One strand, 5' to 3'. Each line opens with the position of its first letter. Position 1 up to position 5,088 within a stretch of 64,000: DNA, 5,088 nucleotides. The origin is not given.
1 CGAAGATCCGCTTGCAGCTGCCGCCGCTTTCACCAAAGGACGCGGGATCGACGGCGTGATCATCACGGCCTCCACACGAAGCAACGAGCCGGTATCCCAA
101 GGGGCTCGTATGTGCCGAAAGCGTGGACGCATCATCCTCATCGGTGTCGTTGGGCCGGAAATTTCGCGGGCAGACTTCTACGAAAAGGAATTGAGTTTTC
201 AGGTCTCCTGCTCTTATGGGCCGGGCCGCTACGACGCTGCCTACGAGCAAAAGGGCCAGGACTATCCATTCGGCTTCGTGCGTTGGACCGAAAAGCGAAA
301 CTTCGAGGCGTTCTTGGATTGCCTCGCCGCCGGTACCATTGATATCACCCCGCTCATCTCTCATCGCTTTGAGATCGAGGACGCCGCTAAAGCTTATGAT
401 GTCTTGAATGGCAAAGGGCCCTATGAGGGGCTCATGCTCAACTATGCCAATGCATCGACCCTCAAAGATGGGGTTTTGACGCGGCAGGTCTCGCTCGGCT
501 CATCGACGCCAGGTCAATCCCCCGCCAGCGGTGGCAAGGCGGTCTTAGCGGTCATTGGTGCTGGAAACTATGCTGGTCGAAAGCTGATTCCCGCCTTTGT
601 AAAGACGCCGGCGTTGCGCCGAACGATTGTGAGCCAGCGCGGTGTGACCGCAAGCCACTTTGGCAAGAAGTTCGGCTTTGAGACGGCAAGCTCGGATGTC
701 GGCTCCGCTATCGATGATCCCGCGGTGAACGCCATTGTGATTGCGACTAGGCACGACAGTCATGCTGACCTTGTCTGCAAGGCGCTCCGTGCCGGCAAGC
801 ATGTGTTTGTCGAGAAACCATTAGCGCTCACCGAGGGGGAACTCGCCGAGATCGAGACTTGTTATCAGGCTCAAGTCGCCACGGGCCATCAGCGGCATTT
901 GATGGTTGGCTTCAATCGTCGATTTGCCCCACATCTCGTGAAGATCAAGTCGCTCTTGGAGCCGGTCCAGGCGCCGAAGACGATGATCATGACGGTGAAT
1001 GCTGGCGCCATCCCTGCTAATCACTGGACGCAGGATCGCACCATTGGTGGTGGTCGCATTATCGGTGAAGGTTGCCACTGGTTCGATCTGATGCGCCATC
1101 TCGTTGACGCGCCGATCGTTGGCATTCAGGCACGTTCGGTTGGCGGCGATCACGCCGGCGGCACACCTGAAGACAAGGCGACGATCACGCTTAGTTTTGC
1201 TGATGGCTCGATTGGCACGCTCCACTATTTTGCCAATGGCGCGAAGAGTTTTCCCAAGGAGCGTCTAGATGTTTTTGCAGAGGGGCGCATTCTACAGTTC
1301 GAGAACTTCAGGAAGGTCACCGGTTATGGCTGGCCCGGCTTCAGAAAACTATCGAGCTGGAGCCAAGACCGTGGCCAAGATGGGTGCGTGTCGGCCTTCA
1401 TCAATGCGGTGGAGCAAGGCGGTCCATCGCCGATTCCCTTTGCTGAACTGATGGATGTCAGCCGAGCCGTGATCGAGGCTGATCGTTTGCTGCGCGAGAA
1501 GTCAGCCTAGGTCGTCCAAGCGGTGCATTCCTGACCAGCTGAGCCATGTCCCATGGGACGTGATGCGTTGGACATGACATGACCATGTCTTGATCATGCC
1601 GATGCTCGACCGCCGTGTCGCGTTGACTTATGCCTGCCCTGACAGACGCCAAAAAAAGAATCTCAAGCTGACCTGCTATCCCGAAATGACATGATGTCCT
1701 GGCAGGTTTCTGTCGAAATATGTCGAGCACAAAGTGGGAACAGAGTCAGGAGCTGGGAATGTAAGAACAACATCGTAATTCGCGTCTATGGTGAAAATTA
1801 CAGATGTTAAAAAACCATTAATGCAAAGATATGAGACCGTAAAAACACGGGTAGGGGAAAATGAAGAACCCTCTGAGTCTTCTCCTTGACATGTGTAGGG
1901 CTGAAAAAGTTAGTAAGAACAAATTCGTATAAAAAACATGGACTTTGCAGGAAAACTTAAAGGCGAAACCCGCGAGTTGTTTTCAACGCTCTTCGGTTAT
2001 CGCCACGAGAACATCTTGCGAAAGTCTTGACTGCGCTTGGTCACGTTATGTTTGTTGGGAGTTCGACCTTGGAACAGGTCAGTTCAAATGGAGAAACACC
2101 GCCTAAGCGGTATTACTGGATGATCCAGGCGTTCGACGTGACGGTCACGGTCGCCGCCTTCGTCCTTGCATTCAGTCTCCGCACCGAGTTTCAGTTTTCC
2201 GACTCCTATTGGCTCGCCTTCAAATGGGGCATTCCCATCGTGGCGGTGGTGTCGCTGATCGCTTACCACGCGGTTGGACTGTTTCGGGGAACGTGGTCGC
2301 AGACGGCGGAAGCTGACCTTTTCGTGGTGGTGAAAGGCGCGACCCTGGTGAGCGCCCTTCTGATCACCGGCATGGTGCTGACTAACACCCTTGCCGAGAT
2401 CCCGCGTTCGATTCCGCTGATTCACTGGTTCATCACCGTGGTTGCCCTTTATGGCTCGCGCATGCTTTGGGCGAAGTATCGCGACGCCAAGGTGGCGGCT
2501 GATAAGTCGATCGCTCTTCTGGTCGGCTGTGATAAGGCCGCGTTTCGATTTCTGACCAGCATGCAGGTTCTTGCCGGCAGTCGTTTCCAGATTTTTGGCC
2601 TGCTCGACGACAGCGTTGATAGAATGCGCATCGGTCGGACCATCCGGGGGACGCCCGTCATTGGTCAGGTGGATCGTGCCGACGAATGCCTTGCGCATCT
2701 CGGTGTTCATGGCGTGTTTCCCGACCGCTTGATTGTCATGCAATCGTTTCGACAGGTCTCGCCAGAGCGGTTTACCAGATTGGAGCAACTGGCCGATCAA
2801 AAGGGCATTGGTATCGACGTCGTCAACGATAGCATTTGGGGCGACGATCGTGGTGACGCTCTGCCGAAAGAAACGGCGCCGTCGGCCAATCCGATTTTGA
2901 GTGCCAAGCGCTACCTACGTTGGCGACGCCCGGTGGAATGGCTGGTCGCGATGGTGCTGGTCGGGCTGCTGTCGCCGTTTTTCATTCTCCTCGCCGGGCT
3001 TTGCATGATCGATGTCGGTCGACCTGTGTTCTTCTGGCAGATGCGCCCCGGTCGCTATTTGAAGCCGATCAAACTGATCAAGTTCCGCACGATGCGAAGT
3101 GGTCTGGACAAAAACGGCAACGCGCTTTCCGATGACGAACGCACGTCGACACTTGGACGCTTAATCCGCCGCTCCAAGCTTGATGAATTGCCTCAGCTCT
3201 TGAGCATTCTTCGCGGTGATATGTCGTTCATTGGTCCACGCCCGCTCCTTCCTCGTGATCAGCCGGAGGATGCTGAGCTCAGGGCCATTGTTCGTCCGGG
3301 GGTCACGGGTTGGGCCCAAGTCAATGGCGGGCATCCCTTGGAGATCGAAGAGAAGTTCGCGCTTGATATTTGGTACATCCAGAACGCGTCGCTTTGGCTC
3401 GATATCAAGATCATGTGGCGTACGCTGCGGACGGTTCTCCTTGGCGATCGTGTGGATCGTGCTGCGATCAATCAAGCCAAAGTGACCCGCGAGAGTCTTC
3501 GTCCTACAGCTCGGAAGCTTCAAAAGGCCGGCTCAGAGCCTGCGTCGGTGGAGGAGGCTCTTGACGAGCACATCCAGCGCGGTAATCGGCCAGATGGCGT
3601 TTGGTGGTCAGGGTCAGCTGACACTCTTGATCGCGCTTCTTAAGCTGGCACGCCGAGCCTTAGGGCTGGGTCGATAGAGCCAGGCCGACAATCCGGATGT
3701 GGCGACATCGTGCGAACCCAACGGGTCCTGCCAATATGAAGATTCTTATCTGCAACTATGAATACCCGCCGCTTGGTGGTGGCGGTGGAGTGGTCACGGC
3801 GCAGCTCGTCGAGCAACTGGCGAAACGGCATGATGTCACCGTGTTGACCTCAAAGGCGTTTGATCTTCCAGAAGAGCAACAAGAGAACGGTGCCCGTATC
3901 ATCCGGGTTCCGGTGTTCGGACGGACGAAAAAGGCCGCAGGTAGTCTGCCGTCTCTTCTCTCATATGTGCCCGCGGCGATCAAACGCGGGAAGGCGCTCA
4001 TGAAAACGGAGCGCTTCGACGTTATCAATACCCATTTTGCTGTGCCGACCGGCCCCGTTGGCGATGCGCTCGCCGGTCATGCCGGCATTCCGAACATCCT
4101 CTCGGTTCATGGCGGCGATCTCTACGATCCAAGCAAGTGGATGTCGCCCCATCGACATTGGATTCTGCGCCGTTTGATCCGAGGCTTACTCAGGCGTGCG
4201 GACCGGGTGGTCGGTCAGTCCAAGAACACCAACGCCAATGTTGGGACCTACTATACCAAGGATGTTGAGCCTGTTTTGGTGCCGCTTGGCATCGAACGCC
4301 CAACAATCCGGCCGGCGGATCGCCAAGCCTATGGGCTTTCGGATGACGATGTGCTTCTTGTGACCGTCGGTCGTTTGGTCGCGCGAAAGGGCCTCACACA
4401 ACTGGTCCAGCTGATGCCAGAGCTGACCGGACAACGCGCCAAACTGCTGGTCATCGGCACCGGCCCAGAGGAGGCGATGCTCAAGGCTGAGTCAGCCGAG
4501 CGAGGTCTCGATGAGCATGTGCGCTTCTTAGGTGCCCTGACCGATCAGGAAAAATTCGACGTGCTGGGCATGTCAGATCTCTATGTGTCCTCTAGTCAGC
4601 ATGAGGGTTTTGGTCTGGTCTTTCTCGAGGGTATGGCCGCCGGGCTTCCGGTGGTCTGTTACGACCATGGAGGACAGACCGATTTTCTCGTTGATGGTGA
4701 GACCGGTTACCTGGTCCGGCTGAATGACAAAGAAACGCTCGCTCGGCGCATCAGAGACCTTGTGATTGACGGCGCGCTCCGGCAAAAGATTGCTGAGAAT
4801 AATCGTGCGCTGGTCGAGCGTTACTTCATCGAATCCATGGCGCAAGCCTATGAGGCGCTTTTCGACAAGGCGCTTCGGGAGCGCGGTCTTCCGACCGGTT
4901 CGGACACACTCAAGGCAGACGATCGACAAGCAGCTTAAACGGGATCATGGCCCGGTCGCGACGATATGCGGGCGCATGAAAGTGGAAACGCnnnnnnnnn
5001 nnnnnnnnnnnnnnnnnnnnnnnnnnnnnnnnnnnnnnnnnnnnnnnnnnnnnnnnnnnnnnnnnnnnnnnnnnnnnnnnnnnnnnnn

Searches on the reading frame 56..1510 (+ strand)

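Call 11: search_protein_families(library=pfam, proteins=[window:56-1510:+], max_evalue=0.0001)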
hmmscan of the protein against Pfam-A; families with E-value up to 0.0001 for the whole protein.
window:56-1510:+ (484 aa): 3 families
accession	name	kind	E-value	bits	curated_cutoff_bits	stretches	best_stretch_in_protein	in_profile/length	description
PF01408.29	GFO_IDH_MocA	-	2.6e-18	67.3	24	1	165-273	4-109/120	Oxidoreductase family, NAD-binding Rossmann fold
PF22725.1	GFO_IDH_MocA_C3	-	2.1e-10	41.1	27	1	321-405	32-115/124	GFO/IDH/MocA C-terminal domain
PF02894.22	GFO_IDH_MocA_C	-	3.7e-07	30.6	22.9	1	316-395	24-106/218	Oxidoreductase family, C-terminal alpha/beta domain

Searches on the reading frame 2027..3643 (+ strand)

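Call 11: search_protein_families(library=pfam, proteins=[window:2027-3643:+], max_evalue=0.0001)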
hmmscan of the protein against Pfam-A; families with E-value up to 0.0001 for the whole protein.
window:2027-3643:+ (538 aa): 1 family
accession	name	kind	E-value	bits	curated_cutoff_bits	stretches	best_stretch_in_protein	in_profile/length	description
PF02397.22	Bac_transf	-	6.3e-54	182.7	27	1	301-471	2-178/179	Bacterial sugar transferase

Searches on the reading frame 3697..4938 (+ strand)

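Call 77: search_protein_families(library=pfam, proteins=[window:3697-4938:+], max_evalue=0.0001)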
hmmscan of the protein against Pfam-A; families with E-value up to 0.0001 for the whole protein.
window:3697-4938:+ (413 aa): 7 families
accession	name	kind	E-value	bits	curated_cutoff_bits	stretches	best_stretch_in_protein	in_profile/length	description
PF00534.26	Glycos_transf_1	-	5.1e-43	147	26.4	1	206-370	3-170/172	Glycosyl transferases group 1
PF13692.12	Glyco_trans_1_4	-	2.2e-31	109.5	27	1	220-356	3-140/142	Glycosyl transferases group 1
PF13439.12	Glyco_transf_4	-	4.4e-23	82.6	28.5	1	28-199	2-166/170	Glycosyltransferase Family 4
PF13579.12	Glyco_trans_4_4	-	9.2e-23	81.8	29.7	1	28-198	1-158/158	Glycosyl transferase 4-like domain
PF20706.3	GT4-conflict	-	2.1e-14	53.7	26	1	22-334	6-323/385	Family 4 Glycosyltransferase in conflict systems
PF13477.12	Glyco_trans_4_2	-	1.7e-10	41.6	23.4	1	31-174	10-138/139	Glycosyl transferase 4-like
PF13524.12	Glyco_trans_1_2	-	2.2e-05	24.9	25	1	249-376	16-132/144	Glycosyl transferase-like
